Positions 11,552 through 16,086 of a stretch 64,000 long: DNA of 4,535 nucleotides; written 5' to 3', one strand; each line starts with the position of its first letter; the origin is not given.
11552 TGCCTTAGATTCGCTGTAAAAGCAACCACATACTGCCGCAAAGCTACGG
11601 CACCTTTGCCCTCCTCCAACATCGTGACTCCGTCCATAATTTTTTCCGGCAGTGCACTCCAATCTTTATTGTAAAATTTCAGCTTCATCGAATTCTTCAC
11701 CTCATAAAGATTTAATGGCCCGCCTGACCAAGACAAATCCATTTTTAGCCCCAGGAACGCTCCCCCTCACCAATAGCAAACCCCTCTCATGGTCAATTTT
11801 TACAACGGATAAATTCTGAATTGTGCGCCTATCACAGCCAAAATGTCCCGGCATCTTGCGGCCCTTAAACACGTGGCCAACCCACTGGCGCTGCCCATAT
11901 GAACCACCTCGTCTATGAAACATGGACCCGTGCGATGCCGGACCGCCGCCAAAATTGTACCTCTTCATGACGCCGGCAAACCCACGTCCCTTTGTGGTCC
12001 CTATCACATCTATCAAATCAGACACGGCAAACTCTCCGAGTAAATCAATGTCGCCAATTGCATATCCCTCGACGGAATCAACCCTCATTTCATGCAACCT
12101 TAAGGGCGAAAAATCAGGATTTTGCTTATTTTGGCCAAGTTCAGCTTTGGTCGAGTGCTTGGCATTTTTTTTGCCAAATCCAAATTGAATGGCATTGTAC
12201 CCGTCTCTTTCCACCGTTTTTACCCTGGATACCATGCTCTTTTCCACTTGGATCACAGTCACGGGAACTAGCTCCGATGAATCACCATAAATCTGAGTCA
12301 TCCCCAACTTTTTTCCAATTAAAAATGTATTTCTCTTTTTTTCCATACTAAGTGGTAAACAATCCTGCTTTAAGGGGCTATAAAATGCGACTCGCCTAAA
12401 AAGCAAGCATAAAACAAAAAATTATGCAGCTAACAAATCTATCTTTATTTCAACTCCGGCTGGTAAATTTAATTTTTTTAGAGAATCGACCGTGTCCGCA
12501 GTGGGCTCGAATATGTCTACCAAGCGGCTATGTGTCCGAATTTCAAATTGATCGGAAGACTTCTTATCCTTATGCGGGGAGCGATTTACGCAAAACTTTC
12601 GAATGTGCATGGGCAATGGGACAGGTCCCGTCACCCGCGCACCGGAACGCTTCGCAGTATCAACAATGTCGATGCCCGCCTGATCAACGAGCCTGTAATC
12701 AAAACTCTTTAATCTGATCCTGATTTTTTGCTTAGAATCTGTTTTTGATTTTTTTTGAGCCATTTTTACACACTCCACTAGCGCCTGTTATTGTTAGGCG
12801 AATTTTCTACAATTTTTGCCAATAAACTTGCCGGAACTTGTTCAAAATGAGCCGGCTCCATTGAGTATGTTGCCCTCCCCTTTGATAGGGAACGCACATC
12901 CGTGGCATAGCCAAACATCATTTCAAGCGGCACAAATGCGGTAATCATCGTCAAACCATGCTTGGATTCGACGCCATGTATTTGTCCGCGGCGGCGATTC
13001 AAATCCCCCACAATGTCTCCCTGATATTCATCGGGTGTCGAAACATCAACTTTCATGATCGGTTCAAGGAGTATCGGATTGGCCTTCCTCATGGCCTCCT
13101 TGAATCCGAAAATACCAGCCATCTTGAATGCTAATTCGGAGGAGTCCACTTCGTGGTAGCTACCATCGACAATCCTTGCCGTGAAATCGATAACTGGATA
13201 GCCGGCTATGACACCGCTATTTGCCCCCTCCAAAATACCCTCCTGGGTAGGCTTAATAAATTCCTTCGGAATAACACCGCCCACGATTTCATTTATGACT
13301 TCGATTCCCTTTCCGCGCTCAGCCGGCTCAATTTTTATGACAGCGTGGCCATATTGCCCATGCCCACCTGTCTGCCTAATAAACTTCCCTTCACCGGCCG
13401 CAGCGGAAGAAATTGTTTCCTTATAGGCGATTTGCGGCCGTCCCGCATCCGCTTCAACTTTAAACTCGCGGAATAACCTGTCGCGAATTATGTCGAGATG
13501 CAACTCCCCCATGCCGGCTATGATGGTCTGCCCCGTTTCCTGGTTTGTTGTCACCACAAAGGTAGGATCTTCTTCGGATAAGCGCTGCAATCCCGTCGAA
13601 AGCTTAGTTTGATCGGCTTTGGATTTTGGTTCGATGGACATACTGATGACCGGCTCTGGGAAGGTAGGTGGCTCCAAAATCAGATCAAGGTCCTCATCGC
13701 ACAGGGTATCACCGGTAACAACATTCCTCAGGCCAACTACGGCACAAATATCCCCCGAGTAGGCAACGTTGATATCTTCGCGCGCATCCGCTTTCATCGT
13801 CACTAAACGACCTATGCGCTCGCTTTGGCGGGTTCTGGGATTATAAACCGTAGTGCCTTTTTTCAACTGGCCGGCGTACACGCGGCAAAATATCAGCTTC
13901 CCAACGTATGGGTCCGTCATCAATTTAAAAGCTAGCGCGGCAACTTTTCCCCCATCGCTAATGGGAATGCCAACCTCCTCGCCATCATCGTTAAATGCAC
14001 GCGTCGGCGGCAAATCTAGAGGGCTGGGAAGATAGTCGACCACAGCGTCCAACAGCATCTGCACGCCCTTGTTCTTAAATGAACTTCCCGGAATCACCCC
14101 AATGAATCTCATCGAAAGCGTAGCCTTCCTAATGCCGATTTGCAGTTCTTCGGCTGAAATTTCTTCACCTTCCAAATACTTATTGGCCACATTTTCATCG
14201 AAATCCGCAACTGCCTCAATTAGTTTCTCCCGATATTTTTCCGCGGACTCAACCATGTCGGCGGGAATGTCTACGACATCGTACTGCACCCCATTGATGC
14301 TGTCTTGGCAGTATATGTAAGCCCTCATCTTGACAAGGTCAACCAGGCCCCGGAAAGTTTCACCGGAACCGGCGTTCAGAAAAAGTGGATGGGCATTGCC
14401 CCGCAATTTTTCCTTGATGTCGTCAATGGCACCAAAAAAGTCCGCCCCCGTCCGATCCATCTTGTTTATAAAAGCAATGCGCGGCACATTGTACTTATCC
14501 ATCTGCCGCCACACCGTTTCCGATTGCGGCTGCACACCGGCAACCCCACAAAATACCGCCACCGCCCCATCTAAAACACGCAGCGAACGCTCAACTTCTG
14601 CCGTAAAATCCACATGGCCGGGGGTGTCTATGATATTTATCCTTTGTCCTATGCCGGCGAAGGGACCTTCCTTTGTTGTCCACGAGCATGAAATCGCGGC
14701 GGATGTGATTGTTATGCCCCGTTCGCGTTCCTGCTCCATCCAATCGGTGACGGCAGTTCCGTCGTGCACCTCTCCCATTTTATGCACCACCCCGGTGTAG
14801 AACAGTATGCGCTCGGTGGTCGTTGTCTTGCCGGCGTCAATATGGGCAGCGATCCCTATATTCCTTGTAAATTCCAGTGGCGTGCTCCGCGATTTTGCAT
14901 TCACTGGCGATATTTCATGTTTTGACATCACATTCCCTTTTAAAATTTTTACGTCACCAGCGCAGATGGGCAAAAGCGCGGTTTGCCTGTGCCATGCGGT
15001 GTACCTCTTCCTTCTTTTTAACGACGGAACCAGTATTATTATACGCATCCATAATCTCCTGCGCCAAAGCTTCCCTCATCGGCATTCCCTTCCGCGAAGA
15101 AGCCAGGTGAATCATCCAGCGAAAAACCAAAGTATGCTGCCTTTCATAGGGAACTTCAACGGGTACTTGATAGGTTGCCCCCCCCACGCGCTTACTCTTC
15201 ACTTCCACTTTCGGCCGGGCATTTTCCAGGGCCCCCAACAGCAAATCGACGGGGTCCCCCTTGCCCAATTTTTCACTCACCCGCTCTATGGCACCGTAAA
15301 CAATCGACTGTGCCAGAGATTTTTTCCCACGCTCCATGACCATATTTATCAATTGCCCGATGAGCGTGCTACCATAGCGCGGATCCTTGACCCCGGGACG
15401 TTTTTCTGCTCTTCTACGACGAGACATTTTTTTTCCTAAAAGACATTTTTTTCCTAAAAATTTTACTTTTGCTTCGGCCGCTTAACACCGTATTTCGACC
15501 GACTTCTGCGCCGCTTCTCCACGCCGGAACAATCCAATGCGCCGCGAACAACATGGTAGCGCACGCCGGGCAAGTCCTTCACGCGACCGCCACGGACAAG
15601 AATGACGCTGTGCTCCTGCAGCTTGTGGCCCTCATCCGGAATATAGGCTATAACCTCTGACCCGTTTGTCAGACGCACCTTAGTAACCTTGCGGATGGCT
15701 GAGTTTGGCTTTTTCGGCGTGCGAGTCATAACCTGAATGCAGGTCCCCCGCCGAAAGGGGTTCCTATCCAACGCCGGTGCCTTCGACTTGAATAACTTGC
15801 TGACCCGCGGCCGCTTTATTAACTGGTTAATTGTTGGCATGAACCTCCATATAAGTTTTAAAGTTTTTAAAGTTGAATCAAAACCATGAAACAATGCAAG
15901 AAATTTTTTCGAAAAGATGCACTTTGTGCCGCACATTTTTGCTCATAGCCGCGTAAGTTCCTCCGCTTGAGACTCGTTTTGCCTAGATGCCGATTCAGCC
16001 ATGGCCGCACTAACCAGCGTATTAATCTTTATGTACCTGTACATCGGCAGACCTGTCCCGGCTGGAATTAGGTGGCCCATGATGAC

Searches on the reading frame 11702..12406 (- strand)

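Call 44: search_protein_families(library=pfam, proteins=[window:11702-12406:-], max_evalue=0.001)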
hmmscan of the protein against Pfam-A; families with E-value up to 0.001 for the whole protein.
window:11702-12406:- (234 aa): 1 family
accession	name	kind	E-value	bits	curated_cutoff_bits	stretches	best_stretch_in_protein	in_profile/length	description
PF00297.29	Ribosomal_L3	-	1.8e-13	50.7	22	1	119-206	205-290/369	Ribosomal protein L3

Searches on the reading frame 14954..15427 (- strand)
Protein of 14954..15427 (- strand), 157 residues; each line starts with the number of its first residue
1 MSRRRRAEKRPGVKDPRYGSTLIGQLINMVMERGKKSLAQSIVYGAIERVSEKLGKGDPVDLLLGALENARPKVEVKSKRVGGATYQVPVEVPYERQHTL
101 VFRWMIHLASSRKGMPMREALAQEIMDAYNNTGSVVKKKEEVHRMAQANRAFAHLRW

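Call 44: search_protein_families(library=pfam, proteins=[window:14954-15427:-], max_evalue=0.001)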
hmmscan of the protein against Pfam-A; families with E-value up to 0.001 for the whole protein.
window:14954-15427:- (157 aa): 1 family
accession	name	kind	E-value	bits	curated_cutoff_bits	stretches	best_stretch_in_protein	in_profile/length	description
PF00177.27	Ribosomal_S7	-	5.8e-56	188.6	24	1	2-150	1-148/148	Ribosomal protein S7p/S5e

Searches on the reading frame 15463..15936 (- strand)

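Call 44: search_protein_families(library=pfam, proteins=[window:15463-15936:-], max_evalue=0.001)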
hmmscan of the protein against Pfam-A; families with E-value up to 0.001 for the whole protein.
window:15463-15936:- (157 aa): 1 family
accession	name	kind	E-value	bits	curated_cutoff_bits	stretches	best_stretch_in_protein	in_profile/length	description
PF00164.32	Ribosom_S12_S23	-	8.2e-38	128.9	22.3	1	50-155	2-109/110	Ribosomal protein S12/S23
